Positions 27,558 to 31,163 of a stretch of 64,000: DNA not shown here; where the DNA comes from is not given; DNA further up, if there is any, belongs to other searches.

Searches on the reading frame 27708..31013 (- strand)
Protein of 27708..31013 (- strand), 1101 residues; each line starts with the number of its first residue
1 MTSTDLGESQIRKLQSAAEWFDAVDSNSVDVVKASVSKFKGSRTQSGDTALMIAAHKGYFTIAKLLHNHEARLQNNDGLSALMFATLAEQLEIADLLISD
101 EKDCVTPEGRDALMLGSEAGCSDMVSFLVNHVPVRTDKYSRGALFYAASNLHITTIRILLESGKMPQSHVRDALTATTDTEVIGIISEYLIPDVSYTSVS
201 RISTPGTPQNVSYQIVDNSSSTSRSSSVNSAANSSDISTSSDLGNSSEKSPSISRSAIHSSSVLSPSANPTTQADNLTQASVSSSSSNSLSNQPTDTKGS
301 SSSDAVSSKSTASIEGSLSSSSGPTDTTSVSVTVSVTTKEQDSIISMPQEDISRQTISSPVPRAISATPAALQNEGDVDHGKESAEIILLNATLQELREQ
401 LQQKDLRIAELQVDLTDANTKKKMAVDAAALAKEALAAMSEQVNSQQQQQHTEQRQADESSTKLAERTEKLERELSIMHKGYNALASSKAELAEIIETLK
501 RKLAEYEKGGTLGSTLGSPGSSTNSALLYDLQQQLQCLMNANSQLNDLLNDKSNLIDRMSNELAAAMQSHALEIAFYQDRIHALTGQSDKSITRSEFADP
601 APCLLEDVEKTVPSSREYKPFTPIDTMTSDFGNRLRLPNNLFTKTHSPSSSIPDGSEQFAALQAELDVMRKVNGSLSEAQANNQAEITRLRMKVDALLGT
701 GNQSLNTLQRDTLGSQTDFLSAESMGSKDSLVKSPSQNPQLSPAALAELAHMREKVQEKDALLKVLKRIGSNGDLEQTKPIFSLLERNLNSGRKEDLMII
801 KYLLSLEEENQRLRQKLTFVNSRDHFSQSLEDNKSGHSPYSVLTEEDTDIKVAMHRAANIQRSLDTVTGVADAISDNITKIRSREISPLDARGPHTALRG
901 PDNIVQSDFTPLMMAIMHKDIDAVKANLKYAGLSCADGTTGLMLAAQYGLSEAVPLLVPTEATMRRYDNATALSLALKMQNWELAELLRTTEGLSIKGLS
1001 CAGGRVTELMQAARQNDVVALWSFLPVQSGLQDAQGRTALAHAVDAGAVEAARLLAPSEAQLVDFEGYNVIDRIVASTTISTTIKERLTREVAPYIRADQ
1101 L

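Call 28: search_protein_families(library=pfam, proteins=[window:27708-31013:-], max_evalue=0.001)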
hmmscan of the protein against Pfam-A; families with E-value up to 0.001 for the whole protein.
window:27708-31013:- (1101 aa): 5 families
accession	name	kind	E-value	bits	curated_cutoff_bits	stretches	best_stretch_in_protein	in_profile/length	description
PF12796.13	Ank_2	-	2.1e-38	131.2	27.3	4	22-104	3-86/90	Ankyrin repeats (3 copies)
PF13857.12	Ank_5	-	2.3e-17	63.3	27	1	45-82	14-53/56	Ankyrin repeats (many copies)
PF00023.36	Ank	-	8.4e-15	54.5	21.1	0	47-71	2-26/33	Ankyrin repeat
PF13637.12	Ank_4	-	1.3e-14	54.3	22.7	0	22-67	3-50/50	Ankyrin repeats (many copies)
PF13606.12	Ank_3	-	5.4e-11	42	22.3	0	47-71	2-26/30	Ankyrin repeat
